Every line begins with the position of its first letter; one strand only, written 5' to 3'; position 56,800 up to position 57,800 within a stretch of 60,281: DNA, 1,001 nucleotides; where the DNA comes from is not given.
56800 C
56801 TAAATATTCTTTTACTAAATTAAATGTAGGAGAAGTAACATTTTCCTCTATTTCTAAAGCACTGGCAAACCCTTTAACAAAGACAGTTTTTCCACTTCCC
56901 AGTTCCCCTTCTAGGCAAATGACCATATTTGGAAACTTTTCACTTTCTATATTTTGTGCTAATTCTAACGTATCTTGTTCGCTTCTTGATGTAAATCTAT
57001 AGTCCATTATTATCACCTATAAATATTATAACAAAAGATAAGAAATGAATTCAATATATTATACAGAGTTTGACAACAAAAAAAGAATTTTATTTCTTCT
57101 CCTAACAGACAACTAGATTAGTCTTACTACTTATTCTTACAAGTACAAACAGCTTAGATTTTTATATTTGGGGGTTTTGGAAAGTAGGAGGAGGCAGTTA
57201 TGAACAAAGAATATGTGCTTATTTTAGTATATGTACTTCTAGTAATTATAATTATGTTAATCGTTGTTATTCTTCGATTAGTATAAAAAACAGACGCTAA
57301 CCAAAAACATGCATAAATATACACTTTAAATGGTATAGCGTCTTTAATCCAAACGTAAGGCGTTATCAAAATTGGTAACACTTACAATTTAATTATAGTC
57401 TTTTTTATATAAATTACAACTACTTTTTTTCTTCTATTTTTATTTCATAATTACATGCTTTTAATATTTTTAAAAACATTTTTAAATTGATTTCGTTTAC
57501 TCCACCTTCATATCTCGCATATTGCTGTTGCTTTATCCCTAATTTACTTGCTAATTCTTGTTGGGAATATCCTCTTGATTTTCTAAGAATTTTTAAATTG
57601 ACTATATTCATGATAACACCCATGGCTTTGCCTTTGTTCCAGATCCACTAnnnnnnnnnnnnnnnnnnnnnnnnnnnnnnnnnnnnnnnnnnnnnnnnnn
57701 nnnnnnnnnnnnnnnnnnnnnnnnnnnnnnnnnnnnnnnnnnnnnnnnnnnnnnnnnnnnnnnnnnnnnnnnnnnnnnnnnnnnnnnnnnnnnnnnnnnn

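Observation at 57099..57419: Module C: divergent third peptide/sRNA unit between tsaE and an XRE gene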

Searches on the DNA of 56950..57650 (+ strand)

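Call 12: search_rna_families(source=window, start=56950, end=57650, threshold=evalue, max_evalue=10)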
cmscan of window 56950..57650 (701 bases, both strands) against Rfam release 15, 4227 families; matches with E-value up to 10: 2.
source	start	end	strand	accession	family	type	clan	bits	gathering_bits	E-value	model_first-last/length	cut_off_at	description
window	57285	57347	+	RF01666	rox2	Cis-reg;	-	16.6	55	8.7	1-71/71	no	Drosophila rox2 ncRNA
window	57067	57107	-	RF01637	ceN47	Gene; snRNA; snoRNA; CD-box;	-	13.4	35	3.5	1-155/155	no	Nematode snoRNA ceN47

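Call 70: search_dna_similar(query=window:57121-57430:+, collection=plasmids, mode=distant, max_rows=8)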
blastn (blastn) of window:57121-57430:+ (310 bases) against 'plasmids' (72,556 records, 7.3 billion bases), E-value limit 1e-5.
No match.

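Call 71: search_dna_similar(query=window:57121-57430:+, collection=phages, mode=distant, max_rows=8)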
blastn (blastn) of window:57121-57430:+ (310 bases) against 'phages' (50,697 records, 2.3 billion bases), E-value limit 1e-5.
No match.

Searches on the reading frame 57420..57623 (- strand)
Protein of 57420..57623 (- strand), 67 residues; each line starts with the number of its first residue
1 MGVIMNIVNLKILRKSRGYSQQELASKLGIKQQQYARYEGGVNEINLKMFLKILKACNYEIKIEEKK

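Call 13: search_protein_families(library=pfam, proteins=[window:57420-57623:-], max_evalue=10)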
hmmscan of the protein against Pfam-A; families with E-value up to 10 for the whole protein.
window:57420-57623:- (67 aa): 14 families
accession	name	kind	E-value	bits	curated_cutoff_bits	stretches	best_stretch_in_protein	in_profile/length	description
PF01381.28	HTH_3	-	1.6e-14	54.1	23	1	10-61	1-52/55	Helix-turn-helix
PF12844.13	HTH_19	-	4.6e-09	36.5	30.2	1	9-60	3-54/64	Helix-turn-helix domain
PF13560.12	HTH_31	-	8.2e-07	29.7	27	1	10-57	6-54/64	Helix-turn-helix domain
PF13443.12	HTH_26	-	0.00034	21.3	22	1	9-58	1-51/63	Cro/C1-type HTH DNA-binding domain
PF22495.2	HTH_92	-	0.0034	17.1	27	1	13-43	3-33/45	RsaL-like HTH domain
PF21694.2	DNA_pol3_delta_C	-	0.0035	17.8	27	1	6-62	46-104/121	DNA polymerase III delta subunit, C-terminal domain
PF13744.12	HTH_37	-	0.0056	16.9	27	1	13-63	26-77/80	Helix-turn-helix domain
PF15943.11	YdaS_toxin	-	0.0064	16.7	30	1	20-64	10-54/65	Bacterial toxin YdaS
PF13384.12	HTH_23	-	0.018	15.3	24.6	1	10-37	8-36/50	Homeodomain-like domain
PF13412.12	HTH_24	-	0.018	15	21.9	1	10-33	9-32/48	Winged helix-turn-helix DNA-binding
PF13413.12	HTH_25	-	0.041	14.1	24.6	1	10-34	2-26/62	Helix-turn-helix domain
PF13518.12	HTH_28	-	0.042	14.4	25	1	13-38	7-32/52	Helix-turn-helix domain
PF01047.28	MarR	-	0.11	12.9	24.6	1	10-33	9-32/59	MarR family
PF08279.18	HTH_11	-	0.11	12.8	25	1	10-30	6-27/55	HTH domain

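Call 14: search_protein_families(library=ncbifam, proteins=[window:57420-57623:-], max_evalue=10)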
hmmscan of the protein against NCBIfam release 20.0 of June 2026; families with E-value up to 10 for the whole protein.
window:57420-57623:- (67 aa): 13 families
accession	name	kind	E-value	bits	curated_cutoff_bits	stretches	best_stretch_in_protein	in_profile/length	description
NF041951.1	phage_RstR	subfamily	5.4e-10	39.5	80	1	9-56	6-53/108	RstR family transcriptional repressor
NF007271.0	PRK09726.1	equivalog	1.5e-09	37.7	79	1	9-60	16-67/88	type II toxin-antitoxin system antitoxin HipB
TIGR03070.1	couple_hipB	subfamily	2.5e-07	30.6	71.65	1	10-61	7-58/58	type II toxin-antitoxin system Y4mF family antitoxin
NF047948.1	male_kill_WMK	equivalog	1.1e-06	28.4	300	1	11-56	168-213/300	WO male-killing family protein Wmk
TIGR03830.1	CxxCG_CxxCG_HTH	subfamily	3e-05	23.8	61.8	1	10-55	70-114/127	type II TA system antitoxin MqsA family protein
TIGR01128.2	holA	equivalog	7.9e-05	22.1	80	1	6-57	241-291/316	DNA polymerase III subunit delta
NF041575.1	antitoxPezA_Strep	equivalog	0.00012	22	290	1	9-58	5-54/158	type II toxin-antitoxin system antitoxin PezA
NF038310.1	lysogeny_AimR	equivalog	0.00023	20.3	70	1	14-66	5-57/365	AimR family lysis-lysogeny pheromone receptor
NF003162.0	PRK04140.1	equivalog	0.00071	18.7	263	1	9-57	130-178/317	transcriptional regulator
NF052239.1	antitox_spr1629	equivalog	0.00072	18.7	335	1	9-56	6-53/377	spr1629 family repressor/antitoxin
NF046032.1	TransRegSlrRBacil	equivalog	0.01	15.9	250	1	10-56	6-52/149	HTH-type transcriptional regulator SlrR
NF006015.0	PRK08154.1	subfamily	0.012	14.8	204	1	10-61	35-86/314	anaerobic benzoate catabolism transcriptional regulator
NF038139.1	Reg_Aceta_RamB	equivalog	0.12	11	700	1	10-55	7-52/465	acetate metabolism transcriptional regulator RamB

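Call 58: search_protein_families(library=padloc, proteins=[window:57420-57623:-], max_evalue=1)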
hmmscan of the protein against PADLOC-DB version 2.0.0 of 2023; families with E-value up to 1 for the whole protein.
window:57420-57623:- (67 aa): 14 families
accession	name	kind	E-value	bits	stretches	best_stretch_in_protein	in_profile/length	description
PDLC02926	HTH_VI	-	2.9e-07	28.6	1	10-58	6-54/92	-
PDLC03947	RmrA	-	2.4e-06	24.6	1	10-59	16-65/383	-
PDLC03954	RmrA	-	5.9e-05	20.1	1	9-60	14-65/380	-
PDLC03944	RmrA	-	6.9e-05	20.1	1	6-60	7-61/384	-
PDLC03949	RmrA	-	9.4e-05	19.4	1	8-60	5-57/363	-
PDLC04142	capH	-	0.00014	20.8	1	8-41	9-42/103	capH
PDLC03945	RmrA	-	0.00016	18.9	1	9-56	6-53/394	-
PDLC03952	RmrA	-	0.00059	16.8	1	13-57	30-74/395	-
PDLC04760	PDC-M64C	-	0.0017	16.7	1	11-61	32-82/93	-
PDLC04775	PDC-M69A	-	0.0034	15.9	1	14-57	16-59/113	-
PDLC03946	RmrA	-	0.0042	13.9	1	8-61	5-58/357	-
PDLC04759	PDC-M64B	-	0.0058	14.7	1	12-53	34-74/135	-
PDLC03665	Control_protein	-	0.017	13.4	1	9-56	12-60/77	control protein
PDLC03664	Control_protein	-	0.029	12.8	1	10-60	18-68/74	control protein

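Call 59: search_protein_families(library=phrogs, proteins=[window:57420-57623:-], max_evalue=1)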
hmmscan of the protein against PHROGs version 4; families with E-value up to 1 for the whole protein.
window:57420-57623:- (67 aa): 42 families (the best 25 are shown)
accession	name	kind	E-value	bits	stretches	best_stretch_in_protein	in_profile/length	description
phrog_8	-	transcription regulation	6e-10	40.1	1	5-56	75-127/346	transcriptional regulator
phrog_3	-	transcription regulation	1.5e-09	39.2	1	4-61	87-145/430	transcriptional repressor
phrog_1373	-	transcription regulation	1.8e-09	38.8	1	10-63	68-121/166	transcriptional regulator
phrog_2439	-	transcription regulation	2.5e-08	34.2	1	9-62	11-64/367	transcriptional regulator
phrog_2328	-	transcription regulation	1.2e-05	26.1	1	10-58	20-68/128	transcriptional repressor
phrog_4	-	transcription regulation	1.5e-05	25.2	1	10-58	141-185/400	transcriptional repressor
phrog_7241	-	transcription regulation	1.8e-05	25.8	1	9-58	65-114/122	transcriptional regulator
phrog_147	-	transcription regulation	3.8e-05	25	1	10-59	9-59/100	transcriptional regulator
phrog_2339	-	DNA, RNA and nucleotide metabolism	9.7e-05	23.3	1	8-64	28-85/98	HTH DNA binding protein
phrog_7950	-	transcription regulation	0.00011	23.2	1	9-39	11-41/68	transcriptional repressor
phrog_2967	-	transcription regulation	0.00032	21.3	1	9-48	14-53/225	transcriptional regulator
phrog_8522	-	DNA, RNA and nucleotide metabolism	0.00043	21.7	1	15-67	17-69/71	HTH DNA binding protein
phrog_1728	-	transcription regulation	0.00057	19.9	1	11-63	9-61/380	transcriptional regulator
phrog_6962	-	unknown function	0.00066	20.9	1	9-55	5-51/73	-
phrog_3951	-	unknown function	0.00071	20.2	1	9-61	248-300/301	-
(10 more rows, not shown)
